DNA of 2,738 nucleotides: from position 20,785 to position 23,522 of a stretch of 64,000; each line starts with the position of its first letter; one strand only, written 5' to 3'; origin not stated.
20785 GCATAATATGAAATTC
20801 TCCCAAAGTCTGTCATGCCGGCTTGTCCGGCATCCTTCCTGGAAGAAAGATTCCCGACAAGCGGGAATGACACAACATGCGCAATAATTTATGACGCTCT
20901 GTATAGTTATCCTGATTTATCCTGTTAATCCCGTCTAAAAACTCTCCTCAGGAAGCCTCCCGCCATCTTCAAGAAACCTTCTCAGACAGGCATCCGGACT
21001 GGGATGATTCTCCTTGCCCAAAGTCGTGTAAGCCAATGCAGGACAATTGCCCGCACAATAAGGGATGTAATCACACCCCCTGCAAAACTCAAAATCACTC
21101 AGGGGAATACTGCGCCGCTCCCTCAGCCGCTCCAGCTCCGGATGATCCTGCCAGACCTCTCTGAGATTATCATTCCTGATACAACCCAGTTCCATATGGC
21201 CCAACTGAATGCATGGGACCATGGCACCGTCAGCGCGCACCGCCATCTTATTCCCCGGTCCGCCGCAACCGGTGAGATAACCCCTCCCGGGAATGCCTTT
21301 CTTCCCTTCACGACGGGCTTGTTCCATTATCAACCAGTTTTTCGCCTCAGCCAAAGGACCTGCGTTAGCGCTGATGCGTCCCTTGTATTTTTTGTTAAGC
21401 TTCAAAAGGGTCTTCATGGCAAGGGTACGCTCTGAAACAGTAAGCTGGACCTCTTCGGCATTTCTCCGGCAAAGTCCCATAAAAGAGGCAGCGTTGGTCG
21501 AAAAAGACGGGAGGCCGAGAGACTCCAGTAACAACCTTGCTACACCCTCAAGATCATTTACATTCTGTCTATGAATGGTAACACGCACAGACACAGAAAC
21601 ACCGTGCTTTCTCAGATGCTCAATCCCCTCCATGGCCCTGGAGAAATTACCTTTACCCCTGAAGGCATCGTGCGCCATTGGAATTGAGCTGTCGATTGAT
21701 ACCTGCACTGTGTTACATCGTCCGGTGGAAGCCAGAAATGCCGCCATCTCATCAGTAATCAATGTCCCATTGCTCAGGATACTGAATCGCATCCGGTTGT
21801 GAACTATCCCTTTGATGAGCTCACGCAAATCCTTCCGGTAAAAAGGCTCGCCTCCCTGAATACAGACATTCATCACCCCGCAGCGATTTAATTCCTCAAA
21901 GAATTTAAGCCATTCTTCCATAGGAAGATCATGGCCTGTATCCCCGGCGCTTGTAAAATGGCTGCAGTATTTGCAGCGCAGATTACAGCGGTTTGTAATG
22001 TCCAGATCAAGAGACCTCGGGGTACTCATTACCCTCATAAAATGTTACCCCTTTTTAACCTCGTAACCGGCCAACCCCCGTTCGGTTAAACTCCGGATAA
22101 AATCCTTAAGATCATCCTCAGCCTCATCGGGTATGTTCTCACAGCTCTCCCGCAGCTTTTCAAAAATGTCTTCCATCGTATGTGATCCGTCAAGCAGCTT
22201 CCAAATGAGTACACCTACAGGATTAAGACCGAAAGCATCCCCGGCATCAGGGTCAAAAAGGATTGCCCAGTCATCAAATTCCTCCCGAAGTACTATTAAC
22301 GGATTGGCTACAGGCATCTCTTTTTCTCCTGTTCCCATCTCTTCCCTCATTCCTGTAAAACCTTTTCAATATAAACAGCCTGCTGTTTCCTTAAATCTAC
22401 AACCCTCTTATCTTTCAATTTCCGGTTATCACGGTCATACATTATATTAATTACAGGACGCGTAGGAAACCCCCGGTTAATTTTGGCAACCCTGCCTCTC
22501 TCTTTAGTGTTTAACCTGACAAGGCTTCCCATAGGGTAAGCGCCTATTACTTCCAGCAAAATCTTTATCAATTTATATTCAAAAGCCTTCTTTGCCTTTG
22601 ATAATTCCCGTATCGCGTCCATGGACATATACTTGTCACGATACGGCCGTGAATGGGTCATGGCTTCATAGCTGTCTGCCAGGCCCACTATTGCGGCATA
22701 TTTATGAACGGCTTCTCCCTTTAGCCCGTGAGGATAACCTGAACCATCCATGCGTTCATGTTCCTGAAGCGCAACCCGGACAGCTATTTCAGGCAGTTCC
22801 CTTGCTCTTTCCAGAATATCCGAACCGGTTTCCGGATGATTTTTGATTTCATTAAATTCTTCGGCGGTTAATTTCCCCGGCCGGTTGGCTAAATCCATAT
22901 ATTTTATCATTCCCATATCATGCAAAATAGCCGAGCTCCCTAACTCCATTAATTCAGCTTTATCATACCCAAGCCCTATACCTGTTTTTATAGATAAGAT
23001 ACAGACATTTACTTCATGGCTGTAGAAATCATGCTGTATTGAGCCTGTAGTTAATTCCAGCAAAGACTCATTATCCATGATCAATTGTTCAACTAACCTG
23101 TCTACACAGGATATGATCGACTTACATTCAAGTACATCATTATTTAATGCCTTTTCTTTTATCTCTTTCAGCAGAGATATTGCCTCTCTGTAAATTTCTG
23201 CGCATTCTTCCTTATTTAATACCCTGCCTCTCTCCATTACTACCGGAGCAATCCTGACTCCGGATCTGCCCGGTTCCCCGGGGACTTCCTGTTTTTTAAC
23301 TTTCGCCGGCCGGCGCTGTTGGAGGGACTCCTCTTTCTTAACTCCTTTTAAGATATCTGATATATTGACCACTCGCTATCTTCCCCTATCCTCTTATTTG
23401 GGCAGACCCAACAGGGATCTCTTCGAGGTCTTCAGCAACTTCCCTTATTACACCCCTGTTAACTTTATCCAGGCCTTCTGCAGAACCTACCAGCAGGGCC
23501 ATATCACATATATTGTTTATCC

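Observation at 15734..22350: Candidate RiPP cluster: two radical SAM/SPASM maturases, PqqD, precursor, HPr-kinase-like protein, S24/S26 peptidase and nucleotidyltransferase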

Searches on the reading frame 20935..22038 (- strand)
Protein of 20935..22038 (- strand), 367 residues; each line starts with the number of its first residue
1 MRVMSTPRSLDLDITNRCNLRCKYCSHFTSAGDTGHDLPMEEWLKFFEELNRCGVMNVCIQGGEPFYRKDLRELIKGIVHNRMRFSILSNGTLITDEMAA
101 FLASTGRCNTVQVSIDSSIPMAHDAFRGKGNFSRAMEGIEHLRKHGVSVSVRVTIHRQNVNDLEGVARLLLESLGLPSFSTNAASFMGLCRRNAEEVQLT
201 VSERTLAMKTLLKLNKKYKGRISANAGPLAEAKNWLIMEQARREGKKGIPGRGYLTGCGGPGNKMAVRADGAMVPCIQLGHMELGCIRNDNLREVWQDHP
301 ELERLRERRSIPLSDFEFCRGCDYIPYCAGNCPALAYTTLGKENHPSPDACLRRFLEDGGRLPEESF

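Call 3: search_protein_families(library=ncbifam, proteins=[window:20935-22038:-], max_evalue=0.01)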
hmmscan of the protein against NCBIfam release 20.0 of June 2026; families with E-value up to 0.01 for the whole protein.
window:20935-22038:- (367 aa): 88 families (the best 25 are shown)
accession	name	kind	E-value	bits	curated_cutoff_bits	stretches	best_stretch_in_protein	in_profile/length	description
TIGR04250.1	SCM_rSAM_ScmE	equivalog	3e-194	644.8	400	1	6-363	1-358/358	SynChlorMet cassette radical SAM/SPASM protein ScmE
NF050035.1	rSAM_WgK_link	exception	1.4e-39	136.1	650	1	3-175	4-175/367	radical SAM/SPASM peptide maturase WgkB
TIGR04303.1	GeoRSP_rSAM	equivalog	3.1e-36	125.6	400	1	6-349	3-323/325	GeoRSP system radical SAM/SPASM protein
TIGR04347.1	pseudo_SAM_Halo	equivalog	3.1e-35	122.2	525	1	13-352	43-385/390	TIGR04347 family pseudo-SAM/SPASM protein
TIGR04545.1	rSAM_ahbD_hemeb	equivalog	3.8e-35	121.9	500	1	13-342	5-327/339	heme b synthase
TIGR04051.1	rSAM_NirJ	equivalog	3.8e-33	114.9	515.45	1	14-348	8-344/354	heme d1 biosynthesis radical SAM protein NirJ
TIGR02109.1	PQQ_syn_pqqE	equivalog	3.7e-32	111.7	381.35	1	4-348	3-328/358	pyrroloquinoline quinone biosynthesis protein PqqE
TIGR04055.1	rSAM_NirJ2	equivalog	5.5e-31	108.3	500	1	13-337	5-309/326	putative heme d1 biosynthesis radical SAM protein NirJ2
TIGR04546.1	rSAM_ahbC_deAc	equivalog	1.5e-30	106.3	650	1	13-177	44-206/390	12,18-didecarboxysiroheme deacetylase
TIGR04054.1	rSAM_NirJ1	equivalog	5.7e-30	104.2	650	1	13-171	41-198/387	putative heme d1 biosynthesis radical SAM protein NirJ1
TIGR03962.1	mycofact_rSAM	equivalog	1.8e-29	103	265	1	4-169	8-172/339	mycofactocin radical SAM maturase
TIGR04053.2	TIGR04053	equivalog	9.4e-29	100.8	395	1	11-227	11-226/366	TIGR04053 family radical SAM/SPASM domain-containing protein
NF045574.1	sacti_mat_StsB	exception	1e-28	100.4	625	2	13-170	101-256/466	StsB family radical SAM/SPASM domain sactipeptide maturase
TIGR04340.1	rSAM_ACGX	hypoth_equivalog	1.8e-28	99.7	400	1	9-349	4-336/341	radical SAM/SPASM domain protein, ACGX system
TIGR04251.1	SCM_rSAM_ScmF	equivalog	1.2e-27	97.3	400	1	12-338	8-327/353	SynChlorMet cassette radical SAM/SPASM protein ScmF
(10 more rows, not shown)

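Call 4: search_protein_families(library=pfam, proteins=[window:20935-22038:-], max_evalue=0.01)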
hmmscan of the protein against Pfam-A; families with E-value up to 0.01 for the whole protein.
window:20935-22038:- (367 aa): 3 families
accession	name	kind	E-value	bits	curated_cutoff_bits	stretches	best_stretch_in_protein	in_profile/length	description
PF04055.27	Radical_SAM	-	2e-29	103.3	29.5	1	14-170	3-166/166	Radical SAM superfamily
PF13186.11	SPASM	-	1.7e-08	35.1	21.5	1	258-323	1-67/67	Iron-sulfur cluster-binding domain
PF13353.11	Fer4_12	-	4.3e-05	24.3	22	1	17-117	14-115/137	4Fe-4S single cluster domain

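Call 28: search_solved_structures(query=window:20935-22038:-, max_evalue=0.00001)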
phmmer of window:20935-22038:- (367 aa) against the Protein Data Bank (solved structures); distinct sequences matched with E-value up to 0.00001: 18.
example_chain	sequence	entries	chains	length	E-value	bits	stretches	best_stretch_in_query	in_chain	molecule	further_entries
6efn_A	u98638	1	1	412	4.4e-19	71.7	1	7-168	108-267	Sporulation killing factor maturation protein SkfB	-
6c8v_A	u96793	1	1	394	8.4e-14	54.3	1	2-182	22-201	Coenzyme PQQ synthesis protein E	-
7vob_C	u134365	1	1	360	1.6e-10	43.5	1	7-175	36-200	Cytosylglucuronate decarboxylase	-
7voc_C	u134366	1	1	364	1.6e-10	43.5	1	7-175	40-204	Cytosylglucuronate decarboxylase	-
2fb2_A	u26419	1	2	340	6.9e-10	41.4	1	8-164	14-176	Molybdenum cofactor biosynthesis protein A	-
1tv7_A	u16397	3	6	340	6.9e-10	41.4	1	8-164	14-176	Molybdenum cofactor biosynthesis protein A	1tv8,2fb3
5v1q_A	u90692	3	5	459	5.4e-09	38.5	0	3-106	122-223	Radical SAM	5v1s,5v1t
7tol_A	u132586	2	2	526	2e-08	36.6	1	7-188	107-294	glycerol dibiphytanyl glycerol tetraether - macrocyclic archaeol synthase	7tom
5wgg_A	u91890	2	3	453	1.2e-07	34.1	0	5-118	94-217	Radical SAM domain protein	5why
5vsl_A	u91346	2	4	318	1.9e-07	33.4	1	5-161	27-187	Radical S-adenosyl methionine domain-containing protein 2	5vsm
6q2p_A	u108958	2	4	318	1.9e-07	33.4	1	5-161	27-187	Radical S-adenosyl methionine domain-containing protein 2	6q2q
7n7h_A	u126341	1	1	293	3.4e-07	32.6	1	4-117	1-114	VIPERIN-LIKE ENZYME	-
9dfu_A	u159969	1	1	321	1.9e-06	30.1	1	6-159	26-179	Radical SAM core domain-containing protein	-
6b4c_A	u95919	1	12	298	2.1e-06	29.9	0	4-155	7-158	Viperin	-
7n7i_A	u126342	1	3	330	3e-06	29.4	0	4-155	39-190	Viperin-like enzyme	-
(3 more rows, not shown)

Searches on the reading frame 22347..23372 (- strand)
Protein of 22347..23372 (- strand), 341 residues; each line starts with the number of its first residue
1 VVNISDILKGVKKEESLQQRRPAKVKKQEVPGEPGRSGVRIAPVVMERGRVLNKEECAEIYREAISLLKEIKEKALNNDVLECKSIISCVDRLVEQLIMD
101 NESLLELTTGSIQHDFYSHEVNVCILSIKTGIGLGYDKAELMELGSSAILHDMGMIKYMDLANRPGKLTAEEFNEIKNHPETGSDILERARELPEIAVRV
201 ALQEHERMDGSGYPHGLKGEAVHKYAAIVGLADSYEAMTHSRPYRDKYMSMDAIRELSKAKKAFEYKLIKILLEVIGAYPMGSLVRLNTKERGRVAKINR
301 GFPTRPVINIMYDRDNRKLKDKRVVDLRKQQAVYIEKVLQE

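Call 7: search_protein_families(library=ncbifam, proteins=[window:22347-23372:-], max_evalue=0.00001)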
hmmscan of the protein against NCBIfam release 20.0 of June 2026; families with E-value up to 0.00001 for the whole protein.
window:22347-23372:- (341 aa): 1 family
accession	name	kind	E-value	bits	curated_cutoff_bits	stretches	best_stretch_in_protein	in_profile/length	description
NF053512.1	nitric_RR_NosR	exception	8.3e-19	67.9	400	1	119-279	195-357/422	response regulator c-di-GMP phosphodiesterase, NosR family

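Call 57: search_protein_families(library=pfam, proteins=[window:22347-23372:-], max_evalue=0.001)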
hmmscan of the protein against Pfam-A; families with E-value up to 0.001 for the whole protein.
window:22347-23372:- (341 aa): 2 families
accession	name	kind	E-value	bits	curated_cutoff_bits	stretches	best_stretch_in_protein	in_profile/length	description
PF13487.12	HD_5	-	2.9e-23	82.9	27.2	1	125-262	23-163/170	HD domain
PF01966.28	HD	-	4.7e-10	40.2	22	1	143-238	26-116/116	HD domain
